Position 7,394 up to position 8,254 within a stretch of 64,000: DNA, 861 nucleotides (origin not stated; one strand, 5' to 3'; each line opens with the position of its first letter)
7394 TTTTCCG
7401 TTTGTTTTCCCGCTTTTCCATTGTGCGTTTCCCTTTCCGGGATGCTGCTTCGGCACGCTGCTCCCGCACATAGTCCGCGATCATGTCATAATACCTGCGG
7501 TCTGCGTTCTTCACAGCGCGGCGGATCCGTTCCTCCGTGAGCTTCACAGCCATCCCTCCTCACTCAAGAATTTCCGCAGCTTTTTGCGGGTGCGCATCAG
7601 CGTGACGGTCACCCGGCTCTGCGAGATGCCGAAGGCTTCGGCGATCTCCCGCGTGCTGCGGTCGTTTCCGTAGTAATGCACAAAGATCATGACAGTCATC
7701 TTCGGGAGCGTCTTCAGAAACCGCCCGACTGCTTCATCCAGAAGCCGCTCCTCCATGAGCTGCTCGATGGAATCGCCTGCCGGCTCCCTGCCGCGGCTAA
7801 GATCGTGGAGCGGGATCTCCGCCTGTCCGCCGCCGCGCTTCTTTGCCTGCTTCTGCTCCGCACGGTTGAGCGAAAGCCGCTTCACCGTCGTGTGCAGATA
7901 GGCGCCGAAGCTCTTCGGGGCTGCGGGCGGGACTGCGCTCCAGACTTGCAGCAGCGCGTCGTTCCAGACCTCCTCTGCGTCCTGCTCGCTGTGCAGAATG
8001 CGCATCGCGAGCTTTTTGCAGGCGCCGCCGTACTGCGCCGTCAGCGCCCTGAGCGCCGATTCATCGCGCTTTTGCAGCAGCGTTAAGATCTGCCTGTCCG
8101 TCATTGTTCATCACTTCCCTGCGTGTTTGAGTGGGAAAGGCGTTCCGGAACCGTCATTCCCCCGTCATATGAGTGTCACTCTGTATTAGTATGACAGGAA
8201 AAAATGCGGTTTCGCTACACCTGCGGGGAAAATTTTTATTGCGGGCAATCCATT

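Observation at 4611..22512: Tandem array of seven ECF sigma genes, each coupled to a paralogous single-pass membrane protein (eight paralogs): a candidate multi-channel extracytoplasmic sensing system with an unrecognised sensor domain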

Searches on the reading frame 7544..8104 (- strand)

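Call 4: search_protein_families(library=pfam, proteins=[window:7544-8104:-], max_evalue=0.01)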
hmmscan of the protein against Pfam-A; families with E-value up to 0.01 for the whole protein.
window:7544-8104:- (186 aa): 7 families
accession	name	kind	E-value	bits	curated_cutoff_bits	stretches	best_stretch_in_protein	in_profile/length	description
PF04542.20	Sigma70_r2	-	2e-09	37.6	24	1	24-86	4-69/71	Sigma-70 region 2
PF08281.18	Sigma70_r4_2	-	6.8e-09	35.7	25.7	1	125-176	3-54/54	Sigma-70, region 4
PF04545.22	Sigma70_r4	-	1.6e-07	31.1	24.1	1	130-178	2-50/50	Sigma-70, region 4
PF07638.17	Sigma70_ECF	-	5.2e-06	26.9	21.1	1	66-179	75-182/185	ECF sigma factor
PF04297.20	UPF0122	-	0.00028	21.5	22.7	1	138-179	23-64/101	Putative helix-turn-helix protein, YlxM / p13 like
PF13404.12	HTH_AsnC-type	-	0.002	18.3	27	0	149-165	18-34/42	AsnC-type helix-turn-helix domain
PF13412.12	HTH_24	-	0.0042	17.1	21.9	0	150-166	19-35/48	Winged helix-turn-helix DNA-binding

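Call 5: search_protein_families(library=ncbifam, proteins=[window:7544-8104:-], max_evalue=0.1)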
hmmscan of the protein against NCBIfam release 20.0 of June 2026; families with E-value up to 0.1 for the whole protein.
window:7544-8104:- (186 aa): 83 families (the best 25 are shown)
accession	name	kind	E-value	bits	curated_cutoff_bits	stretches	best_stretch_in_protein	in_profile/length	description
TIGR02937.1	sigma70-ECF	superfamily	1.4e-23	83.4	42.9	1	17-180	2-165/165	sigma-70 family RNA polymerase sigma factor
TIGR02985.1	Sig70_bacteroi1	subfamily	8.3e-21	74.9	126.4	1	19-180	4-162/162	RNA polymerase sigma-70 factor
NF004113.0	PRK05602.1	equivalog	4.9e-17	62.3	208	1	2-183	31-204/211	RNA polymerase sigma factor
NF058625.1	sigma_PG0214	equivalog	2.3e-16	59.9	130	1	31-182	19-163/170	GFO_1088 family ECF-type sigma factor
NF008888.0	PRK11922.1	equivalog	3.2e-13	49.8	204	1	2-182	16-198/231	RNA polymerase sigma factor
NF009190.0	PRK12538.1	equivalog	2.2e-12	47.2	303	1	3-182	50-221/233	RNA polymerase sigma factor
TIGR02983.1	SigE-fam_strep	subfamily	3.2e-12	46.6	141.55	1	15-182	5-160/162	SigE family RNA polymerase sigma factor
NF009176.0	PRK12524.1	equivalog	6.5e-12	45.6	264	1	2-181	12-185/196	RNA polymerase sigma factor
NF009172.0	PRK12519.1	subfamily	8.8e-11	41.7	222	1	2-182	15-191/194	RNA polymerase sigma factor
NF009171.0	PRK12518.1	equivalog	5.4e-10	39.4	208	1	2-184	13-188/191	RNA polymerase sigma factor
NF007227.0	PRK09645.1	subfamily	1.3e-09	38.2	202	1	11-184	8-174/177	sigma-70 family RNA polymerase sigma factor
NF009168.0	PRK12515.1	subfamily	3.2e-09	36.5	236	1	2-184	8-183/189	RNA polymerase sigma factor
NF007229.0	PRK09647.1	equivalog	4.2e-09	36.1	265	1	20-182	48-204/220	RNA polymerase sigma factor SigE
NF007223.0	PRK09641.1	equivalog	1.7e-08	34.5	209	1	5-181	7-185/187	RNA polymerase sigma factor SigW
NF005413.0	PRK06986.1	subfamily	5.1e-08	33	201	1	76-183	125-239/241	RNA polymerase sigma factor FliA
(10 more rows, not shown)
